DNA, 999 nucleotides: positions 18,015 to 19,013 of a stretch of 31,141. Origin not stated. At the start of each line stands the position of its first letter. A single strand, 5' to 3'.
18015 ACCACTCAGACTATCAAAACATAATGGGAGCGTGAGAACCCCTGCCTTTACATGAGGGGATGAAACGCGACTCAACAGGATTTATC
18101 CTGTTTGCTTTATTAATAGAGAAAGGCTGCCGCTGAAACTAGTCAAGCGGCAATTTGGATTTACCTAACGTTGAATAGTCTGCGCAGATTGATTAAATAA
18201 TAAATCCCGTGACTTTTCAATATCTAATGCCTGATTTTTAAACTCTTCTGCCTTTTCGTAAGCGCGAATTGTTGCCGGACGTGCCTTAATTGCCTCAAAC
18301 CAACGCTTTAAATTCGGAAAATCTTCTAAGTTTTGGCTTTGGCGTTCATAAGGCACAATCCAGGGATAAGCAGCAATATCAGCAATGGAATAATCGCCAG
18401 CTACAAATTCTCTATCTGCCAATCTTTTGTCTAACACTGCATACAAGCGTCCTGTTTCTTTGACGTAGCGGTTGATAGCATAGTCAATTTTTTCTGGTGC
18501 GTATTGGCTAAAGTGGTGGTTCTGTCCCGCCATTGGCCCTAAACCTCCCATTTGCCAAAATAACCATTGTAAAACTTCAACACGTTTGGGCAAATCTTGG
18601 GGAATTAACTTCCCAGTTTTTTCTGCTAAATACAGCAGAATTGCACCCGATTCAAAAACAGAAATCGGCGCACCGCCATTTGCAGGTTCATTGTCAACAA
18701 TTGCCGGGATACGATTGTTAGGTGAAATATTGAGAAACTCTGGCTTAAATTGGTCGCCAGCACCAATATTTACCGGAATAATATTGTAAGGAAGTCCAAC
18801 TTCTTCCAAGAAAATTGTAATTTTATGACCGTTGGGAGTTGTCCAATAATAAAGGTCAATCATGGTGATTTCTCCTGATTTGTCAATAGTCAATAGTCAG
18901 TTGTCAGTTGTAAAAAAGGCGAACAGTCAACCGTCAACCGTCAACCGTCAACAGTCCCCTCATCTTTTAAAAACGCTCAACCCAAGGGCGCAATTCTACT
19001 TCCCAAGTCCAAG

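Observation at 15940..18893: Segmental duplication giving two YfcG-like GST paralogs, with mosaic identity and a MITE-split gene fragment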

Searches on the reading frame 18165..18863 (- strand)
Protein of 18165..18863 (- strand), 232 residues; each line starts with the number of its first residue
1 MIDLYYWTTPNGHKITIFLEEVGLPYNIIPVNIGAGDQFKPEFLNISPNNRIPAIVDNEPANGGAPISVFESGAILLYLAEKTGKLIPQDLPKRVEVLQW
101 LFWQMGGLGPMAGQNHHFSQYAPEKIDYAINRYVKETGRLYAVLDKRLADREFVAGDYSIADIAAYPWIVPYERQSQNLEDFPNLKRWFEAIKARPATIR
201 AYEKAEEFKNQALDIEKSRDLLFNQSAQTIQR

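Call 6: search_protein_families(library=pfam, proteins=[window:18165-18863:-])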
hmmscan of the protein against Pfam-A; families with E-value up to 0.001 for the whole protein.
window:18165-18863:- (232 aa): 6 families
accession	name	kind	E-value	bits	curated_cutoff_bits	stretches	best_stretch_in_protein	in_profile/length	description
PF02798.26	GST_N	-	8.2e-14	52.1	20.9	1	4-81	5-76/76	Glutathione S-transferase, N-terminal domain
PF13409.12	GST_N_2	-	5.6e-12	46.5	25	1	10-81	3-69/70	Glutathione S-transferase, N-terminal domain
PF00043.30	GST_C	-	4.1e-10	40.2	20.7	1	134-196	28-93/93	Glutathione S-transferase, C-terminal domain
PF13417.12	GST_N_3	-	1.4e-08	35.4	22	1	5-83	2-71/75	Glutathione S-transferase, N-terminal domain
PF13410.11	GST_C_2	-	4.8e-07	30.2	24.9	1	128-191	2-69/69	Glutathione S-transferase, C-terminal domain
PF14497.11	GST_C_3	-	2.8e-05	24.7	21.6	1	136-204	30-102/104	Glutathione S-transferase, C-terminal domain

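Call 8: search_solved_structures(query=window:18165-18863:-, show_alignments=1)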
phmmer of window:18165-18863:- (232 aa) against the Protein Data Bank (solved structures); distinct sequences matched with E-value up to 0.001: 138 (the best 60 are shown).
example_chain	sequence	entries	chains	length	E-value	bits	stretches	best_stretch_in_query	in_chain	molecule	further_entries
4l8e_A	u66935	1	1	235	1.5e-86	292.9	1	1-206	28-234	Glutathione S-transferase enzyme with thioredoxin-like domain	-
5hfk_A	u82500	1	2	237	2e-80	272.8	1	1-206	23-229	Disulfide-bond oxidoreductase YfcG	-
3gx0_A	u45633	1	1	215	7.1e-80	271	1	1-206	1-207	GST-like protein yfcG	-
4eci_A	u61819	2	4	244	1.6e-66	227.3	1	1-201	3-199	glutathione S-transferase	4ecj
6tum_A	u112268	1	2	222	4.3e-66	225.9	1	1-201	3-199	Glutathione S-transferase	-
6tah_AAA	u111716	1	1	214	4.5e-66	225.8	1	1-201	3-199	Glutathione S-transferase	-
6tah_B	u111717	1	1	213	4.5e-66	225.8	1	1-201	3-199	Glutathione S-transferase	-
6tah_DAA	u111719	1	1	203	5e-66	225.7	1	1-200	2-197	Glutathione S-transferase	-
6tah_CAA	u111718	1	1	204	5.1e-66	225.7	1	1-200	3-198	Glutathione S-transferase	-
4mf5_A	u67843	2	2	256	5.6e-56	192.8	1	2-203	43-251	Glutathione S-transferase domain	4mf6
4ikh_A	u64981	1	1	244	2.5e-54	187.4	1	2-203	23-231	Glutathione S-transferase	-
4nax_A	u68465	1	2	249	1.2e-48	168.9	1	2-181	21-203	Glutathione S-transferase, N-terminal domain protein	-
3c8e_A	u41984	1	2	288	1.9e-48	168.1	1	3-200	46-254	yghU, glutathione S-transferase homologue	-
4mzw_A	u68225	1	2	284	3.7e-48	167.2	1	3-202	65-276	Glutathione S-Transferase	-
4mf7_A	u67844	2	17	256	1.3e-46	162.1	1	2-203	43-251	glutathione S-transferase enzyme with thioredoxin-like domain | Putative glutathione S-transferase enzyme with thioredoxin-like domain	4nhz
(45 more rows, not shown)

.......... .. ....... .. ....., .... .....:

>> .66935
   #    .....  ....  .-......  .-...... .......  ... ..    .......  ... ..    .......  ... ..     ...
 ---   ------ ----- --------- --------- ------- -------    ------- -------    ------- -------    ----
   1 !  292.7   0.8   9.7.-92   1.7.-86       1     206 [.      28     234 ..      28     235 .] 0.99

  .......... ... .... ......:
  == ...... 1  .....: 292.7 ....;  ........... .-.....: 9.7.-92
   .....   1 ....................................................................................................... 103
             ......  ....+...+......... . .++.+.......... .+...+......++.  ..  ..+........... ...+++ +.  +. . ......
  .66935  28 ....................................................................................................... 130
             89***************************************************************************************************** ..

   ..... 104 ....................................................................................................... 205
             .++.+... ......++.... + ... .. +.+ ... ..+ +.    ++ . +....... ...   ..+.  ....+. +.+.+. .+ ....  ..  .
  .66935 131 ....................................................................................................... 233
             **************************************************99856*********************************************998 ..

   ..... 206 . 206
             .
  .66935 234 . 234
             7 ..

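Call 9: search_protein_families(library=ncbifam, proteins=[window:18165-18863:-])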
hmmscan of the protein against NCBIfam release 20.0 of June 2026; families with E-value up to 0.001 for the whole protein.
window:18165-18863:- (232 aa): 6 families
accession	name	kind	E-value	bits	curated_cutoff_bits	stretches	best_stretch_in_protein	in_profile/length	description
NF010579.0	PRK13972.1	equivalog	1.4e-83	279.7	332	1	1-206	1-207/215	GSH-dependent disulfide bond oxidoreductase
NF008731.0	PRK11752.1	equivalog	8e-60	202.5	325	1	2-210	45-264/287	glutathione-dependent disulfide-bond oxidoreductase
TIGR01262.1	maiA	equivalog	5.2e-15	55.6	171.05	1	6-204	5-205/211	maleylacetoacetate isomerase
NF050814.1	FtsZBindFzlA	equivalog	1.1e-09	38.5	300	1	142-197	148-205/228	FtsZ-binding protein FzlA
NF011693.0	PRK15113.1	equivalog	1.5e-06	28.1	150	1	16-163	23-169/214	glutathione transferase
NF007831.0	PRK10542.1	equivalog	3.3e-06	26.8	198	1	14-207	13-199/201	glutathione transferase GstA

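Call 10: find_encoding_contigs(protein=window:18165-18863:-, flank=10000, max_places=10)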
Protein window:18165-18863:- (232 aa): no gene with exactly this product is on record in the collection.

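Call 12: find_related_loci(query=window:18165-18863:-, collection=genome_contigs, flank=10000)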
Query window:18165-18863:- (232 aa) in genome_contigs; peptide patterns used: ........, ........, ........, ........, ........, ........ (x = any residue, [..] = any of these).
599 stretches matched a pattern (row limit reached: there are more); 573 encode a relative of the query (tblastn E <= 1e-3); the best 80 are kept; 80 distinct loci.
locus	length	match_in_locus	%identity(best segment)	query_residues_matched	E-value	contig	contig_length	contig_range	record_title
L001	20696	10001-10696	95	1-232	2e-148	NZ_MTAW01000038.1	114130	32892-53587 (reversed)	Nostoc sp. 106C 20_114130_29.1178_53_114130_0.419337597476562, whole genome shotgun sequence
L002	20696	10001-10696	94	1-232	1e-146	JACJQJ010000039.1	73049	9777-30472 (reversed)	Nostoc linckia FACHB-104 contig39, whole genome shotgun sequence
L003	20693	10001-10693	94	1-231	3e-146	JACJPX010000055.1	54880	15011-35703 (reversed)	Calothrix membranacea FACHB-236 contig55, whole genome shotgun sequence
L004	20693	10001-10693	91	1-231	1e-143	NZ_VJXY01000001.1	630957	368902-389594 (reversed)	Komarekiella delphini-convector SJRDD-AB1 NODE_1_length_630957_cov_210.155655, whole genome shotgun sequence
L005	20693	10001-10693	90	1-231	2e-142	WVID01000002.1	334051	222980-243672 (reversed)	Nostoc sp. B(2019) strain B NODE_2_length_334051_cov_48.371328, whole genome shotgun sequence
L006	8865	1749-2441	89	1-231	1e-141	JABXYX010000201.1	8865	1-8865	Brasilonema sp. CT11 contig348, whole genome shotgun sequence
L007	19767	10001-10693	90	1-231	3e-141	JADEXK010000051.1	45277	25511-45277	Nostocales cyanobacterium LEGE 11386 NODE_82_length_45277_cov_12.1724, whole genome shotgun sequence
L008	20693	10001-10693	90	1-231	2e-140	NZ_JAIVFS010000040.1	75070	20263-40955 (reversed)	Nostoc mirabile CHAB5784 strain CHAB 5784 NODE_40_length_75070_cov_80.122680, whole genome shotgun sequence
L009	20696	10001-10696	88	1-232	4e-140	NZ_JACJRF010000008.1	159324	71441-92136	Anabaena subtropica FACHB-260 contig8, whole genome shotgun sequence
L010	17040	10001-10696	86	1-232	7e-139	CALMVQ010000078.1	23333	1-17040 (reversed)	MAG TPA_asm: uncultured Scytonema sp. isolate SRR13685156_bin.26_CONCOCT_v1.1_MAG genome assembly, contig: NODE_321_leng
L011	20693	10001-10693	88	1-231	2e-138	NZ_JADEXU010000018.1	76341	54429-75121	Nostoc sp. LEGE 12450 NODE_18_length_76341_cov_7.08161, whole genome shotgun sequence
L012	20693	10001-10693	89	1-231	3e-138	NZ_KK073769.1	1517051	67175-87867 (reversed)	[Scytonema hofmanni] UTEX 2349 Tol9009DRAFT_TPD.9, whole genome shotgun sequence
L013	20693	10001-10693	88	1-231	1e-137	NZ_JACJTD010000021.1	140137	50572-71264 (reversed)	Nostoc foliaceum FACHB-393 contig21, whole genome shotgun sequence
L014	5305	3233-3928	87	1-232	1e-138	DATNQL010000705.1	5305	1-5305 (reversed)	MAG TPA_asm: Stenomitos sp. isolate SMAG_U16506 k141_197719, whole genome shotgun sequence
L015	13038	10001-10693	87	1-231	2e-137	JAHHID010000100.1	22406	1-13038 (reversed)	MAG: Spirirestis rafaelensis WJT71-NPBG6 JAESGY010000367.1, whole genome shotgun sequence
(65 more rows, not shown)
